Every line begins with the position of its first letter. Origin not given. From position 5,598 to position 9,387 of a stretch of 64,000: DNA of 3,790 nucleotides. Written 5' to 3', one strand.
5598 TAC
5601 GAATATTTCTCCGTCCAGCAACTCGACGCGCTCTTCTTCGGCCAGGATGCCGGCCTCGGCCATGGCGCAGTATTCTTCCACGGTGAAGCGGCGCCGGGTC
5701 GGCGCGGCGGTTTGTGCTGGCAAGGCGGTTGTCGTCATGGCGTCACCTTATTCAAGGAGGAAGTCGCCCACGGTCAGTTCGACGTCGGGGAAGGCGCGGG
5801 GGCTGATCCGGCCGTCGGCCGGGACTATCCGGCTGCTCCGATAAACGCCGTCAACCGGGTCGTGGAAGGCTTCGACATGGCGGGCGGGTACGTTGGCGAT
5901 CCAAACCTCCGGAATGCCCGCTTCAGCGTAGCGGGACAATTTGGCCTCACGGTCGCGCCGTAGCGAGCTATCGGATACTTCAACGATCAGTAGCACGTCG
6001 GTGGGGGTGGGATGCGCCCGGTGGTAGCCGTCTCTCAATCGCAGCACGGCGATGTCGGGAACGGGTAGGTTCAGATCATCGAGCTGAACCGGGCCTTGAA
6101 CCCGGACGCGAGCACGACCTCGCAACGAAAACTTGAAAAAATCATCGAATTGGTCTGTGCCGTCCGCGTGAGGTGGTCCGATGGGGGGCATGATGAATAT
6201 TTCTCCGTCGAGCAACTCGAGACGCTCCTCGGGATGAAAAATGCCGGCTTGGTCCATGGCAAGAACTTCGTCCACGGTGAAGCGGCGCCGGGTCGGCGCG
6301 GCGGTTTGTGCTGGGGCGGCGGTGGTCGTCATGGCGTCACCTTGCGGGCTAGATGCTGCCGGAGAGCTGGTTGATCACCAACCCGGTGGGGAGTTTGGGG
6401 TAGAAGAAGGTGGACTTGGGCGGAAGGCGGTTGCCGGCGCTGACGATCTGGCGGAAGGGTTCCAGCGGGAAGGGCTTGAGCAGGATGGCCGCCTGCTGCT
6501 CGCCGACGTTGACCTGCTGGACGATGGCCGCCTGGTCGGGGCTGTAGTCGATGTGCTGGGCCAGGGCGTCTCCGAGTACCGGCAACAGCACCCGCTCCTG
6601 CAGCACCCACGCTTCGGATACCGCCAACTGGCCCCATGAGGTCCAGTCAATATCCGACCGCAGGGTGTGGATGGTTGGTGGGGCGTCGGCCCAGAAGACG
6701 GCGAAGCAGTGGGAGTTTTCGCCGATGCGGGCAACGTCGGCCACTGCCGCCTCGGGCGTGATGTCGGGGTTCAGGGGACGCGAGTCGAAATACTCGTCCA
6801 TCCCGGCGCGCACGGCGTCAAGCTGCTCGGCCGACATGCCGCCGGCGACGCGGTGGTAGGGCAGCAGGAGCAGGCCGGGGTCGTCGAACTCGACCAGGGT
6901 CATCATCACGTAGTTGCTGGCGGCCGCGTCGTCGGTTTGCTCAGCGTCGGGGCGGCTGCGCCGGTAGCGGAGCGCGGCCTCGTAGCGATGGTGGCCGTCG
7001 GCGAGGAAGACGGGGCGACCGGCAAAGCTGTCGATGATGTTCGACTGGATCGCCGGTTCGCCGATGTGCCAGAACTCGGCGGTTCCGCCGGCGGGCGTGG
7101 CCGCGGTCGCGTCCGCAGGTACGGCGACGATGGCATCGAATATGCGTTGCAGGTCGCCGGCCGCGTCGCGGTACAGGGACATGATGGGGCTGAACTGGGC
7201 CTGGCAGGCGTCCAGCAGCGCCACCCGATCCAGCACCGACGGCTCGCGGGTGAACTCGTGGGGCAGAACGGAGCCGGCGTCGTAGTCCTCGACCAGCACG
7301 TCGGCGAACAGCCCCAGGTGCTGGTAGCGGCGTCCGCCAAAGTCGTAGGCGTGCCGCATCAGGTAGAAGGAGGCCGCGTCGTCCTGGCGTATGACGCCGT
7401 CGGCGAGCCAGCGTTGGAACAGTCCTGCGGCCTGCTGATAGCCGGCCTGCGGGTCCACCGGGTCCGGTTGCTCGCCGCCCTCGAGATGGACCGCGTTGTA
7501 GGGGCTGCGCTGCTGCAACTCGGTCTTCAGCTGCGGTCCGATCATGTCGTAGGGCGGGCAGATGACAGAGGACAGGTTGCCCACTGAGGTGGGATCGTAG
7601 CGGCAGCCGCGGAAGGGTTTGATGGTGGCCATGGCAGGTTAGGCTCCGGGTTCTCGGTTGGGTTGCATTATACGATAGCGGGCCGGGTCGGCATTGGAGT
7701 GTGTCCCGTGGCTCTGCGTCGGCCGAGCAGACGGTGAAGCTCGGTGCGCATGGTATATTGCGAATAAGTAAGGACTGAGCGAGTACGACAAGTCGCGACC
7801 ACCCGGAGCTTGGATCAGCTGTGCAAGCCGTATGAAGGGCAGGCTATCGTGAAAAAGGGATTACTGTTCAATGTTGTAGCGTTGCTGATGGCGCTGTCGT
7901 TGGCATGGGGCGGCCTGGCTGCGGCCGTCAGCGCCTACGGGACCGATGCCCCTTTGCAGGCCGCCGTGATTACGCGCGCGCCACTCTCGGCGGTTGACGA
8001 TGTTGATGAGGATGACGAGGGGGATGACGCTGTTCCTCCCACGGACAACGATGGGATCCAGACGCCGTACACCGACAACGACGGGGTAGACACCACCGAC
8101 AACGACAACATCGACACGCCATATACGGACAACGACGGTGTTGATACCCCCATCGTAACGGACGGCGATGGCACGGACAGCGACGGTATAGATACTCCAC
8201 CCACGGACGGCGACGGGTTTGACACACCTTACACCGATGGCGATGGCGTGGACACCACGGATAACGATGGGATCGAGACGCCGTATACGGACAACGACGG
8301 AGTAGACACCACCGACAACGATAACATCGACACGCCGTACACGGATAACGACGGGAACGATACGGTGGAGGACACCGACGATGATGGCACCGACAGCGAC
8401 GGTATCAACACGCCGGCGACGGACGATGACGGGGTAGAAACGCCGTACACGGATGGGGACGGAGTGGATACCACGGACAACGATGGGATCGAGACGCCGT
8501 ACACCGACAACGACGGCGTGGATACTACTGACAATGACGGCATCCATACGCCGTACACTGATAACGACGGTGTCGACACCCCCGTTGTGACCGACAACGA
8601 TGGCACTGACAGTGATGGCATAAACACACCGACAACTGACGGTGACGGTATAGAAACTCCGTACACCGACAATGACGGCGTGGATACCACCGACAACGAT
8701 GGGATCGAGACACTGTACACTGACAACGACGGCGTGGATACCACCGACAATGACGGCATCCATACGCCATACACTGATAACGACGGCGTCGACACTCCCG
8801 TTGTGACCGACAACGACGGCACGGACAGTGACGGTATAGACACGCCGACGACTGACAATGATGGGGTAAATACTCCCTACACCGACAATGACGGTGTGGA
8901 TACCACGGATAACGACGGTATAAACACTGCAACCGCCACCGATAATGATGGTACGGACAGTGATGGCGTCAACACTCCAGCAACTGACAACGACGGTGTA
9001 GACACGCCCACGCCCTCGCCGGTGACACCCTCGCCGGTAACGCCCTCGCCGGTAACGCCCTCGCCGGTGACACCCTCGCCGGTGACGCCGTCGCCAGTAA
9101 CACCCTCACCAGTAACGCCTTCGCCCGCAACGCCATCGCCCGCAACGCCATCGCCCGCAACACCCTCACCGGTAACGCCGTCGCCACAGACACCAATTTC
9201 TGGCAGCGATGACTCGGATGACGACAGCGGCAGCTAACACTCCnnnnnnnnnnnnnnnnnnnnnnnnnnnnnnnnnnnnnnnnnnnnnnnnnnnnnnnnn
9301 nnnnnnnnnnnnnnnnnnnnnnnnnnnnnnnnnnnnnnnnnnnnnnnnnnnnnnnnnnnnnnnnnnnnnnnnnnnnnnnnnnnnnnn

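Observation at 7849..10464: Secreted Asp/Thr-repeat protein paired with an APH-fold kinase: candidate phosphoprotein / Ca-binding surface system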

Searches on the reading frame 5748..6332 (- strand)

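Call 3: search_protein_families(library=pfam, proteins=[window:5748-6332:-], max_evalue=0.01)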
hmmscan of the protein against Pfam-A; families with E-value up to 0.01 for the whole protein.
window:5748-6332:- (194 aa): 1 family
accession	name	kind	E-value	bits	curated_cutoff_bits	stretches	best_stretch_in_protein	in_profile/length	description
PF05685.18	Uma2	-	3.2e-33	115.1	27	1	21-188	2-171/172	Putative restriction endonuclease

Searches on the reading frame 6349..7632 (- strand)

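Call 3: search_protein_families(library=pfam, proteins=[window:6349-7632:-], max_evalue=0.01)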
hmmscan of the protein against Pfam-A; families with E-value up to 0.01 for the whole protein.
window:6349-7632:- (427 aa): 1 family
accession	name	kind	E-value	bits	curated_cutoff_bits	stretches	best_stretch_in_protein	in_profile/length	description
PF06245.16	DUF1015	-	2.6e-71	240.7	25.8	1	4-313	1-296/325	Protein of unknown function (DUF1015)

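Call 4: search_protein_families(library=ncbifam, proteins=[window:6349-7632:-], max_evalue=0.01)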
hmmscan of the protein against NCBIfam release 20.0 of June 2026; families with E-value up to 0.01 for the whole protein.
window:6349-7632:- (427 aa): 0 families

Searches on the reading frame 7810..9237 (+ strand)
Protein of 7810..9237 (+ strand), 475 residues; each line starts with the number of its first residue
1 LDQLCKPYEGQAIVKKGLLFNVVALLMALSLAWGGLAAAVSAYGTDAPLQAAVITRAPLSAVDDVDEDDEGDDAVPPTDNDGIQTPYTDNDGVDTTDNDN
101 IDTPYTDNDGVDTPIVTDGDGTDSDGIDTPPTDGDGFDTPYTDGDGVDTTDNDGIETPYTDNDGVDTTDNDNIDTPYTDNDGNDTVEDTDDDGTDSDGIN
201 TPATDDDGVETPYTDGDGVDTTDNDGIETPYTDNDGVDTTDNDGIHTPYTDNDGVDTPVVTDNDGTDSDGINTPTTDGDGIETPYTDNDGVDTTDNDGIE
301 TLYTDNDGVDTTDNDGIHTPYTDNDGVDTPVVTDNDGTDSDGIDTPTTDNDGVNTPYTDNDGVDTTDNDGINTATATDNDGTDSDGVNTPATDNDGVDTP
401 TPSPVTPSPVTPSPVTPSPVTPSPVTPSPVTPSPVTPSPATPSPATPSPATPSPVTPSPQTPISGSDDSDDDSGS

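Call 3: search_protein_families(library=pfam, proteins=[window:7810-9237:+], max_evalue=0.01)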
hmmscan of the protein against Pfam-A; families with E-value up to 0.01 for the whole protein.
window:7810-9237:+ (475 aa): 1 family
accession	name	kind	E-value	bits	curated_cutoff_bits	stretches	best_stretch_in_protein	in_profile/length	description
PF10284.14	Luciferase_3H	-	7.1e-05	23.4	25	0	314-332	30-48/66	Luciferase helical bundle domain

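Call 4: search_protein_families(library=ncbifam, proteins=[window:7810-9237:+], max_evalue=0.01)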
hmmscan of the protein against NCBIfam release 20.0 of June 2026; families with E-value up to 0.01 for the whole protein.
window:7810-9237:+ (475 aa): 0 families

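Call 32: find_homologous_proteins(query=window:7849-9237:+, max_evalue=0.001)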
Query window:7849-9237:+ (462 aa): 85 proteins with E <= 0.001 among 8000 candidates.
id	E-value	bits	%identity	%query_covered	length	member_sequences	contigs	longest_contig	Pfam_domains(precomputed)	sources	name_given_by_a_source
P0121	3.0e-46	176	78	28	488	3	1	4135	-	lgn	-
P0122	1.5e-36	144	68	43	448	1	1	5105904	PF00041.28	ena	-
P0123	1.7e-36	144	66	42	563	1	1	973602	-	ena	-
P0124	3.3e-32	130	61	35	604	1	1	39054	-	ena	-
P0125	4.7e-30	123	57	33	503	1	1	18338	PF21910.3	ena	-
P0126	5.0e-30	123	66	27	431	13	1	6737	PF00041.28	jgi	-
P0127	1.5e-27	114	64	33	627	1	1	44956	-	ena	-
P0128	4.8e-25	106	59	42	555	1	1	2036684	PF00041.28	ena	-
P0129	1.7e-24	104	59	35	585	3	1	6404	-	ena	-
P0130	4.9e-24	103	64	22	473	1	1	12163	PF25788.3,PF00041.28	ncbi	-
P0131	1.1e-23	102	66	33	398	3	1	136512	PF00041.28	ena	-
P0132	4.5e-22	96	59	27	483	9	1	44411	PF00041.28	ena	-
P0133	3.5e-20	90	42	43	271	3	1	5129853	-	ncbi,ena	-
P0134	5.5e-18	83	66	17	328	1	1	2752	-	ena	-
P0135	1.2e-17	82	48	29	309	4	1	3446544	PF01476.27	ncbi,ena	-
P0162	6.4e-10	56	48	26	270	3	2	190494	PF01476.27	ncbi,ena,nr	ncbi:MAG: LysM domain-containing protein [Chloroflexota bacterium]|nr:LysM domain-containing protein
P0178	9.7e-7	46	50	12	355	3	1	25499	PF00395.26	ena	-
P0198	1.7e-4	38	64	11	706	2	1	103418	PF01636.30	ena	-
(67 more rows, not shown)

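Call 51: search_protein_families(library=padloc, proteins=[window:7849-9237:+], max_evalue=0.01)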
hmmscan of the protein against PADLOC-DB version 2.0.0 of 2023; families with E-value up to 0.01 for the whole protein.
window:7849-9237:+ (462 aa): 0 families

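Call 56: predict_structure(alignment_id=A2)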
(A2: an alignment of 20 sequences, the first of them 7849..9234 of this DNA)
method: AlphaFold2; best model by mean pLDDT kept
length: 462 residues; sequences in the alignment: 20
mean_pLDDT: 49.7   pTM: 0.20
mean pLDDT of the five models: 49.7, 48.9, 48.3, 47.9, 46.8
residues with pLDDT >= 90: 15; 70-90: 36; 50-70: 102; < 50: 309
segments of 3 or more residues with pLDDT < 50: 36-52, 68-72, 74-94, 97-111, 113-116, 118-126, 128-162, 164-198, 200-203, 207-210, 212-216, 218-234, 236-250, 252-265, 272-306, 308-316, 319-332, 336-341, 344-357, 359-368, 370-373, 379-385
pLDDT, mean of each block of 10 residues (from residue 1): 87 94 73 48 44 52 50 44 42 45 43 46 42 40 40 40 41 37 40 43 46 44 40 40 44 42 45 41 39 40 44 45 39 41 44 42 43 48 53 66 69 71 70 71 68 60 50
secondary structure, 60 per line:
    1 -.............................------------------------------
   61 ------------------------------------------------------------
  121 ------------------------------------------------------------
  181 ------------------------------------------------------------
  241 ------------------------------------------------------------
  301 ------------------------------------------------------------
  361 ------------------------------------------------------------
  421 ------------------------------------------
elements in order: H2-30

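Call 58: find_encoding_contigs(protein=P0198, flank=6000, max_places=3)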
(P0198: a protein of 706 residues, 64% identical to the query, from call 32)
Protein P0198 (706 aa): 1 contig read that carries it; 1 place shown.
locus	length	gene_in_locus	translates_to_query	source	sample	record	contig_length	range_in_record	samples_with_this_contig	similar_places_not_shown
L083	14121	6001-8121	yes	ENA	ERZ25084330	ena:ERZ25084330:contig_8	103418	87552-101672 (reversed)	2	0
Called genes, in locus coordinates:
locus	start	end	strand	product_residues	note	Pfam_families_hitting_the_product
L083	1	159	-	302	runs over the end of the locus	PF00950:ABC-3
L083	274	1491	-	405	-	PF01297:ZnuA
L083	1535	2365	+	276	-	PF00005:ABC_tran, PF13304:AAA_21 (faint)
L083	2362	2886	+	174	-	PF01475:FUR, PF09339:HTH_IclR (weak)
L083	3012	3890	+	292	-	PF01545:Cation_efflux, PF16916:ZT_dimer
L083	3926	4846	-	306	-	PF01145:Band_7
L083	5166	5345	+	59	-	-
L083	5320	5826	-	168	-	PF00156:Pribosyltran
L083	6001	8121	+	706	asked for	PF01636:APH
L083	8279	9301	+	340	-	-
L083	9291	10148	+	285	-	-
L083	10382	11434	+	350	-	-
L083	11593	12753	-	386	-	PF00929:RNase_T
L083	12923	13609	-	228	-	PF00520:Ion_trans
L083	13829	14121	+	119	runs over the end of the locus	PF13650:Asp_protease_2 (weak), PF13975:gag-asp_proteas (weak)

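Call 64: find_encoding_contigs(protein=P0178, flank=3000, max_places=2)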
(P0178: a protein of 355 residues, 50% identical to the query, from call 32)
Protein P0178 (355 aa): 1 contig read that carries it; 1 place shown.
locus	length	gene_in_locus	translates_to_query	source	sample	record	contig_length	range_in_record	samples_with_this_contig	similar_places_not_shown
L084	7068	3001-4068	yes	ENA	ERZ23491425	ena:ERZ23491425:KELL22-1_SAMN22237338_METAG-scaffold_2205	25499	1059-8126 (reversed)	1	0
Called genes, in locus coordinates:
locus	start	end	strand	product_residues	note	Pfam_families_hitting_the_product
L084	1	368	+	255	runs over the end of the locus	PF00106:adh_short, PF08659:KR, PF13561:adh_short_C2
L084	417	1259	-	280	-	PF04909:Amidohydro_2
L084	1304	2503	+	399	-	PF01546:Peptidase_M20, PF07687:M20_dimer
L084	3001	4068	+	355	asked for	PF00395:SLH (faint)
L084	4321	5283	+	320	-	PF01636:APH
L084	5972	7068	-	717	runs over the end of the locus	?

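Call 65: find_encoding_contigs(protein=P0122, flank=3000, max_places=2)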
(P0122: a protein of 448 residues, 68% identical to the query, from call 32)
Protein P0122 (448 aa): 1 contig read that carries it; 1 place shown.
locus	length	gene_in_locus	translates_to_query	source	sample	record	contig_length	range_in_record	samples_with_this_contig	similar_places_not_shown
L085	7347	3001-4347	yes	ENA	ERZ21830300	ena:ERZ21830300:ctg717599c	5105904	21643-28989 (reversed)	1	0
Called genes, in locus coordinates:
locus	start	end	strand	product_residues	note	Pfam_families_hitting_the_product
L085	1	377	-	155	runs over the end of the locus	PF12867:DinB_2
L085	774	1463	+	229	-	PF00072:Response_reg, PF00486:Trans_reg_C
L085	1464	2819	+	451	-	PF00672:HAMP, PF00512:HisKA, PF02518:HATPase_c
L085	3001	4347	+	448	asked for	PF00041:fn3 (faint)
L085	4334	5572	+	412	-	PF01636:APH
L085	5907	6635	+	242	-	-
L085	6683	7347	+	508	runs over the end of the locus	PF00364:Biotin_lipoyl (faint), PF25967:RND-MFP_C (weak)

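Call 66: find_encoding_contigs(protein=P0162, flank=3000, max_places=2)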
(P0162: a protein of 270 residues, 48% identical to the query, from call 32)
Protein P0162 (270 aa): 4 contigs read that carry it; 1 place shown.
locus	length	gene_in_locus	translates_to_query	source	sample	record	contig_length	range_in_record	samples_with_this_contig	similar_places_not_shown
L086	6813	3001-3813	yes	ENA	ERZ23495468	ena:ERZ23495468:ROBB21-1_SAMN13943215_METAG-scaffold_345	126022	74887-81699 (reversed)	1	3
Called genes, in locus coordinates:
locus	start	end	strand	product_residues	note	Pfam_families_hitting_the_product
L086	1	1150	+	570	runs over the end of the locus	PF00488:MutS_V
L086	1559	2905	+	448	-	-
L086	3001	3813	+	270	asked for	PF01476:LysM (weak)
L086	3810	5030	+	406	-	PF01636:APH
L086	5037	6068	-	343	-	PF00953:Glycos_transf_4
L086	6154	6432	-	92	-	-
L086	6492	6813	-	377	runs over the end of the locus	PF03372:Exo_endo_phos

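Call 67: find_encoding_contigs(protein=P0133, flank=3000, max_places=2)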
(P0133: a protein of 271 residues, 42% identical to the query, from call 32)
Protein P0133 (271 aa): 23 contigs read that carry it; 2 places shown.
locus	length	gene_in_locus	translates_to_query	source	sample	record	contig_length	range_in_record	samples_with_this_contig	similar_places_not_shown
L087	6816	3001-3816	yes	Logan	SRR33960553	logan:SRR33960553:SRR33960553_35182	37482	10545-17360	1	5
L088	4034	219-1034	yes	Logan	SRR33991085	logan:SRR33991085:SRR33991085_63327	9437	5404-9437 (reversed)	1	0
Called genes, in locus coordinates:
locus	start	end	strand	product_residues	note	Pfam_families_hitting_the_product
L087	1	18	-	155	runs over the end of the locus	PF12867:DinB_2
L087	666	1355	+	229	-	PF00072:Response_reg, PF00486:Trans_reg_C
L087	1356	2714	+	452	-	PF00672:HAMP, PF00512:HisKA, PF02518:HATPase_c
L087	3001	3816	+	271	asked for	-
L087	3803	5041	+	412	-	PF01636:APH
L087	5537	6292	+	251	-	-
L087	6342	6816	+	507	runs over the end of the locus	PF00364:Biotin_lipoyl (faint), PF25917:BSH_RND (faint), PF25919:BSH_CusB (faint), PF25967:RND-MFP_C (weak)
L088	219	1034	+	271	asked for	-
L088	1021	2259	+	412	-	PF01636:APH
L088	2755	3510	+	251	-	-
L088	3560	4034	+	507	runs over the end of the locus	PF00364:Biotin_lipoyl (faint), PF25917:BSH_RND (faint), PF25919:BSH_CusB (faint), PF25967:RND-MFP_C (weak)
